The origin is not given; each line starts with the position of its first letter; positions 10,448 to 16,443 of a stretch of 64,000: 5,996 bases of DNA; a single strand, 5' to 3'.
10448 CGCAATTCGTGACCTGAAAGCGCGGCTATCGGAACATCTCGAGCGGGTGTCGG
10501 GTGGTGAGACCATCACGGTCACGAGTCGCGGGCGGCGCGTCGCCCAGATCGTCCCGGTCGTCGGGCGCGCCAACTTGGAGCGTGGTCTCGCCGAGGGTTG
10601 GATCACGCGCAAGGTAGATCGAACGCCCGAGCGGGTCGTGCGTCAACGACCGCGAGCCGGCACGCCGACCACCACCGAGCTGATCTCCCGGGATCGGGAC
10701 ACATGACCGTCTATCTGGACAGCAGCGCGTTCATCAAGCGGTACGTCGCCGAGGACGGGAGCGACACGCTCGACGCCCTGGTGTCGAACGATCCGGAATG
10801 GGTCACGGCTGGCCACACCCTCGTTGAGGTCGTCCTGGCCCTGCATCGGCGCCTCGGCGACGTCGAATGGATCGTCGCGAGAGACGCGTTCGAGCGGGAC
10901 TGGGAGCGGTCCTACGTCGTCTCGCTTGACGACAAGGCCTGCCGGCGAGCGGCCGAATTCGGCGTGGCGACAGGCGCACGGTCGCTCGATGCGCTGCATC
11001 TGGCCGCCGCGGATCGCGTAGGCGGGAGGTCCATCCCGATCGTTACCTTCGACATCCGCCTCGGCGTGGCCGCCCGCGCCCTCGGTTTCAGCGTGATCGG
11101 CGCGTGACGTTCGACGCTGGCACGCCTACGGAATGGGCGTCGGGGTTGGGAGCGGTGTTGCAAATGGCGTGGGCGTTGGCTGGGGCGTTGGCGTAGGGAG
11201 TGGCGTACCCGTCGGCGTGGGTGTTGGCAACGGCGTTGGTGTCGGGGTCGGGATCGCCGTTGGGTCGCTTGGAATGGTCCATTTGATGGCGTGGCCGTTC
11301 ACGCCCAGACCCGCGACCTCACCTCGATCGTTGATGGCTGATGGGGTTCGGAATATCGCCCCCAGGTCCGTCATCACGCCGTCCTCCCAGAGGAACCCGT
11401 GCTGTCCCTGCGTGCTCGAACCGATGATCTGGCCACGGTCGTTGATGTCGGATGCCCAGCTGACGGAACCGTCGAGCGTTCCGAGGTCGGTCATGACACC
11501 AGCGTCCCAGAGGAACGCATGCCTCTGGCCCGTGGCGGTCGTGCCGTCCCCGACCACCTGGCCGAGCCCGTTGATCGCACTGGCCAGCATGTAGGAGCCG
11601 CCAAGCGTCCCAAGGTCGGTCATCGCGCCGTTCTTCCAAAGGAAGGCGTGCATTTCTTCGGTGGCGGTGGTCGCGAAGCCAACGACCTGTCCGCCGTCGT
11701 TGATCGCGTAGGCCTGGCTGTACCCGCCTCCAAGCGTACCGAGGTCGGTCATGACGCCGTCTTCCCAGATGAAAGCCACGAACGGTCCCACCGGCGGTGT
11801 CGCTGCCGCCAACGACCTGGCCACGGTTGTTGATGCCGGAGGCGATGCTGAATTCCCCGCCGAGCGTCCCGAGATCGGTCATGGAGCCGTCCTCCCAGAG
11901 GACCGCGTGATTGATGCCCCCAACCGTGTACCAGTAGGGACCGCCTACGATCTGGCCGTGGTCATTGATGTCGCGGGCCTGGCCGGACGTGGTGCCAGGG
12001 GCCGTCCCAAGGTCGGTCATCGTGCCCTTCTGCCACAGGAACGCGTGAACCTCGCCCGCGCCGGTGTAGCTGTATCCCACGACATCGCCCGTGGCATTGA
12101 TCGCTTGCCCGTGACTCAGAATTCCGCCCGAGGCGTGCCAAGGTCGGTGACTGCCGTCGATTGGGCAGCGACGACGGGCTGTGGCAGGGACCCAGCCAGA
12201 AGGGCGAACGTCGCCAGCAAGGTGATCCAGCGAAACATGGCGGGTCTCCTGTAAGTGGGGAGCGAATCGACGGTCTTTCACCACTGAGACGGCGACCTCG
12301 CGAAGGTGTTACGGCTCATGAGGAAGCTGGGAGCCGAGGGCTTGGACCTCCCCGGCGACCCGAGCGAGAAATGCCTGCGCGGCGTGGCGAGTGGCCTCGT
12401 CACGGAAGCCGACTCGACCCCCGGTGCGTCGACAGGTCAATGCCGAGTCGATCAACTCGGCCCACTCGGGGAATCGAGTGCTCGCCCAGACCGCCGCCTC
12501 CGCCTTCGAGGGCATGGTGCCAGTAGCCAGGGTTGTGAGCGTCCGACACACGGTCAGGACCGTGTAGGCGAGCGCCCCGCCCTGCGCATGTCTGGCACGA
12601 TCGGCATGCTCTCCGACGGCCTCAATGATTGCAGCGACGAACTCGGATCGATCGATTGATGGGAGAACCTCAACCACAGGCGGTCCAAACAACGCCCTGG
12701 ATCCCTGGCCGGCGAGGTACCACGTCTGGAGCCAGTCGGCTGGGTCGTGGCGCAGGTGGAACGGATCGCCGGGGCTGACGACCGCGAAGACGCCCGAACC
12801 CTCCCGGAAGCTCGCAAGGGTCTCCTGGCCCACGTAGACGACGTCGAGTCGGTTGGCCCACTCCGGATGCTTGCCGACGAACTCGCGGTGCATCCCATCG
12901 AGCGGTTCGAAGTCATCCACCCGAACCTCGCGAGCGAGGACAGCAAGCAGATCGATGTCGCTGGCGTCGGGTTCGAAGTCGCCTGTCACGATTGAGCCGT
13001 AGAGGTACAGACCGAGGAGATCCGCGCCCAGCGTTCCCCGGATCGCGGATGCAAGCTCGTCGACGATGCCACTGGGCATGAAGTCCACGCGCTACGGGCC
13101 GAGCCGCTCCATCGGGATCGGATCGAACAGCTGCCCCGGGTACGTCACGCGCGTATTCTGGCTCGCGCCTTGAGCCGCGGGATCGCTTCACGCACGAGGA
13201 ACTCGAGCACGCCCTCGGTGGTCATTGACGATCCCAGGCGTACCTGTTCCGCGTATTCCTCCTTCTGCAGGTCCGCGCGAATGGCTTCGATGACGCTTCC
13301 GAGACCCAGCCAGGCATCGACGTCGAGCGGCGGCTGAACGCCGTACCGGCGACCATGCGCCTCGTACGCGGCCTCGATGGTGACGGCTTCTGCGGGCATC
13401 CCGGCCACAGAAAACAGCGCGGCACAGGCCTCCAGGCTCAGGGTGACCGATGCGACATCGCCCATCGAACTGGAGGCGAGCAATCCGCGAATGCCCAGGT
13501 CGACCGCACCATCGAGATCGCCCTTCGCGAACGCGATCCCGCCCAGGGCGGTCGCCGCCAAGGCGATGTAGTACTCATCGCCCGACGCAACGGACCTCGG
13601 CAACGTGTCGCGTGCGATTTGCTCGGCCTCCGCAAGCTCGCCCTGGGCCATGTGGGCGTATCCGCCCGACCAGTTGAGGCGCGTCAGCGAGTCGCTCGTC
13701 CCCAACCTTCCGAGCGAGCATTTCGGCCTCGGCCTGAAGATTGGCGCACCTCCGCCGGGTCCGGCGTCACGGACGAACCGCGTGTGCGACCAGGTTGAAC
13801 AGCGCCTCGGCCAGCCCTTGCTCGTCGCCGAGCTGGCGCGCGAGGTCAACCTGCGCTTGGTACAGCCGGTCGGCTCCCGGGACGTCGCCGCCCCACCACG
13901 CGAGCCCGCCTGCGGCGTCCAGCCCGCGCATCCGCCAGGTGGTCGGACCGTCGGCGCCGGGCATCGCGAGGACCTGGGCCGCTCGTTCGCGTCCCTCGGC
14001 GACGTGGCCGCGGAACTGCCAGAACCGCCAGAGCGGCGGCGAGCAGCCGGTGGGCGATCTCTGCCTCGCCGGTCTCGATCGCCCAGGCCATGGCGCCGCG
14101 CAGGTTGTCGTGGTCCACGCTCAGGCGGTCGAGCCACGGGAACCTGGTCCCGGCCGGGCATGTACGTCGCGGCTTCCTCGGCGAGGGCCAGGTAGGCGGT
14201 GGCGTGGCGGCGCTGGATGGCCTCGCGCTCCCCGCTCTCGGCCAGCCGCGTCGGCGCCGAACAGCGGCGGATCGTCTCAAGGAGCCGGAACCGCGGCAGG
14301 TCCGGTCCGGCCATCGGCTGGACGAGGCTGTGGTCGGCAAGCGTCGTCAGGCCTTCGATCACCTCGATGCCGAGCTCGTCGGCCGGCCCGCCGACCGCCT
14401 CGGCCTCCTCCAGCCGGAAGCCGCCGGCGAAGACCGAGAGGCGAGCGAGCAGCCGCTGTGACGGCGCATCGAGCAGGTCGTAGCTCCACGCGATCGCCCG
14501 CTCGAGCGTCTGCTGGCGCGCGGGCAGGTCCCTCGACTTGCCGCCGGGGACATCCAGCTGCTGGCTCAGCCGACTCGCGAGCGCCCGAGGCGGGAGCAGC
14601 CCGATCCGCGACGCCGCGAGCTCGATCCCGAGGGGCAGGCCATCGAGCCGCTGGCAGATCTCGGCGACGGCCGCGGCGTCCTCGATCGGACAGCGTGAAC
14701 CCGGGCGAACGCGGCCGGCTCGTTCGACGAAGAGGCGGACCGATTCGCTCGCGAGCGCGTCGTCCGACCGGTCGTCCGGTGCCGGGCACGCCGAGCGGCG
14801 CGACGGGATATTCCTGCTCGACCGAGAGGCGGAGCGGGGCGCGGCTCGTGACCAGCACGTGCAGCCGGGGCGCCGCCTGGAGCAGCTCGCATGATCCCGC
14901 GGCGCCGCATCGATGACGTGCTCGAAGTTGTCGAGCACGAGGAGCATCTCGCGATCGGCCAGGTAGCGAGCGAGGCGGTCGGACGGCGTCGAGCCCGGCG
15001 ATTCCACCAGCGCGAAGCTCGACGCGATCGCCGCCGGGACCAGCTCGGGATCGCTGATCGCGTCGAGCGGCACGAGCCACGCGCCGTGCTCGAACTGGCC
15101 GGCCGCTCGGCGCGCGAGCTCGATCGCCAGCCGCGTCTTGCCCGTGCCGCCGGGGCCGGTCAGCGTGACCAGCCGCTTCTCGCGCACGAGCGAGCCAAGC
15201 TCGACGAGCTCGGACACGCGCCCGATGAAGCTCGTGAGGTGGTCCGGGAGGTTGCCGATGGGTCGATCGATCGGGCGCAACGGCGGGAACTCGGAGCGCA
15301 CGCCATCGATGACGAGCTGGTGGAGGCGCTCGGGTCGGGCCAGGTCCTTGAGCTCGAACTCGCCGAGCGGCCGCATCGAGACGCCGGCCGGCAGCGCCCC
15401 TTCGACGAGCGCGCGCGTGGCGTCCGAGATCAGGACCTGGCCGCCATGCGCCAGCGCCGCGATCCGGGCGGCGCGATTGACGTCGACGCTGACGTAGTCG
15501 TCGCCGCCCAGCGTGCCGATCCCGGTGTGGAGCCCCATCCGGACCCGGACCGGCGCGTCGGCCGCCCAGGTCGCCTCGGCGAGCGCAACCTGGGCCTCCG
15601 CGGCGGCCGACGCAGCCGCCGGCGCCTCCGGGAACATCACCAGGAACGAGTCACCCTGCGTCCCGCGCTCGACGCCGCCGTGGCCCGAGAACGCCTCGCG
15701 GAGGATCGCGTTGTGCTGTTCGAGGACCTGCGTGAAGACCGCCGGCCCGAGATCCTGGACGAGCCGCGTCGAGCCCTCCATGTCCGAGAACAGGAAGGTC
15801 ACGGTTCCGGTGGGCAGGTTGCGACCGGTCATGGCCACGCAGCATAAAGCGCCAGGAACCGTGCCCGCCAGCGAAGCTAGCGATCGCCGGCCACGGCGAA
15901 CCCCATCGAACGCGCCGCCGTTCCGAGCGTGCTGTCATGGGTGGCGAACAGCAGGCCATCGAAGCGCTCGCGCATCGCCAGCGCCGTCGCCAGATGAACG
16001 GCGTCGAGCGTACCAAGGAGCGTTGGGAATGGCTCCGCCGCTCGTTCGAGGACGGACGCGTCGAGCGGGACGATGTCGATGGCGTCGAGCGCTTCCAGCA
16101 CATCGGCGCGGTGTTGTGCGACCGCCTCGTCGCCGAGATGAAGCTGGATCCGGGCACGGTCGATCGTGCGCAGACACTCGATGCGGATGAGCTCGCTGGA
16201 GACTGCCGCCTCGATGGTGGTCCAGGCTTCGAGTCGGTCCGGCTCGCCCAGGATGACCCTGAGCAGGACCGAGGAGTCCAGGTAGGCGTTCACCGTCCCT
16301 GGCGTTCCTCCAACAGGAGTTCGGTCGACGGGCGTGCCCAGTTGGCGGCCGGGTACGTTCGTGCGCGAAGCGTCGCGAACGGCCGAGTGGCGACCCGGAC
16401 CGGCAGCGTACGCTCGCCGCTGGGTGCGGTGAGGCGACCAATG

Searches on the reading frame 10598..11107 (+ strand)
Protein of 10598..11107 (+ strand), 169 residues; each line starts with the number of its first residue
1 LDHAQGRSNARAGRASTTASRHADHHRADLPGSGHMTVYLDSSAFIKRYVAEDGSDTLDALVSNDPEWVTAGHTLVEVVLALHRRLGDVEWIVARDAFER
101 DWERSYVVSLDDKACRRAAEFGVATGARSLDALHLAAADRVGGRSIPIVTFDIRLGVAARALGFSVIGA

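Call 80: search_protein_families(library=pfam, proteins=[window:10598-11107:+], max_evalue=0.001)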
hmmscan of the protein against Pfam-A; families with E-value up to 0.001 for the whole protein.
window:10598-11107:+ (169 aa): 1 family
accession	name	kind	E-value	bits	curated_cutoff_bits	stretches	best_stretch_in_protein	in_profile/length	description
PF01850.27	PIN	-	7.3e-11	43.2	23.6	1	38-156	1-115/120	PIN domain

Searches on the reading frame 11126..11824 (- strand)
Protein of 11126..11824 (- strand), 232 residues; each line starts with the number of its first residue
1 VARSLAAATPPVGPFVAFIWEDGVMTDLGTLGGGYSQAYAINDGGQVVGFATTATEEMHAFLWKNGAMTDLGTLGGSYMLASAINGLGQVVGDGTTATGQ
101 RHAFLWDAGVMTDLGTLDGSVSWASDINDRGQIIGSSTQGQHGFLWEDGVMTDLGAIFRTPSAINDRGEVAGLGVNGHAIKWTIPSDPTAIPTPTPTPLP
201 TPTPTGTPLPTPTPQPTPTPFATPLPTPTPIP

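Call 80: search_protein_families(library=pfam, proteins=[window:11126-11824:-], max_evalue=0.001)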
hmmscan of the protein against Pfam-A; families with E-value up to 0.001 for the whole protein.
window:11126-11824:- (232 aa): 1 family
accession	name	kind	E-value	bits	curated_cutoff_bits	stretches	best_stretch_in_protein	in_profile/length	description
PF11949.14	DUF3466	-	1.8e-05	23.9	25.1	0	33-56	215-238/609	Protein of unknown function (DUF3466)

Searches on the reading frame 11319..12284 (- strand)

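Call 80: search_protein_families(library=pfam, proteins=[window:11319-12284:-], max_evalue=0.001)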
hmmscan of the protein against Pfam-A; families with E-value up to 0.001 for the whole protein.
window:11319-12284:- (321 aa): 1 family
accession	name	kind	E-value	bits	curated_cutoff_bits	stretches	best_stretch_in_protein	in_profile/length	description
PF11949.14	DUF3466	-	0.00076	18.5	25.1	0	58-114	385-448/609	Protein of unknown function (DUF3466)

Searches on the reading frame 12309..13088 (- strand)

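Call 48: search_protein_families(library=pfam, proteins=[window:12309-13088:-], max_evalue=0.01)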
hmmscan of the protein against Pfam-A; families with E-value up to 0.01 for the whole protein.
window:12309-13088:- (259 aa): 3 families
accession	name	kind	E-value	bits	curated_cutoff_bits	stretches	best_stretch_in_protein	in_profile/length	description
PF13427.11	AadA_C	-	1.6e-14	54.4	22.2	1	140-231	1-89/103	Aminoglycoside adenylyltransferase, C-terminal domain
PF01909.29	NTP_transf_2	-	4.1e-07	30.7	21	1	26-88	16-71/93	Nucleotidyltransferase domain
PF18765.7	Polbeta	-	0.0016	19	26.9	1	26-56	15-44/93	Polymerase beta, Nucleotidyltransferase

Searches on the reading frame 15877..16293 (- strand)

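Call 48: search_protein_families(library=pfam, proteins=[window:15877-16293:-], max_evalue=0.01)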
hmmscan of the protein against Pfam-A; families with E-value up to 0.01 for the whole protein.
window:15877-16293:- (138 aa): 1 family
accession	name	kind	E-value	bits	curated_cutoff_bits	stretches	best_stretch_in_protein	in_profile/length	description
PF01850.27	PIN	-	1.3e-14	55.2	23.6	1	4-120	2-111/120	PIN domain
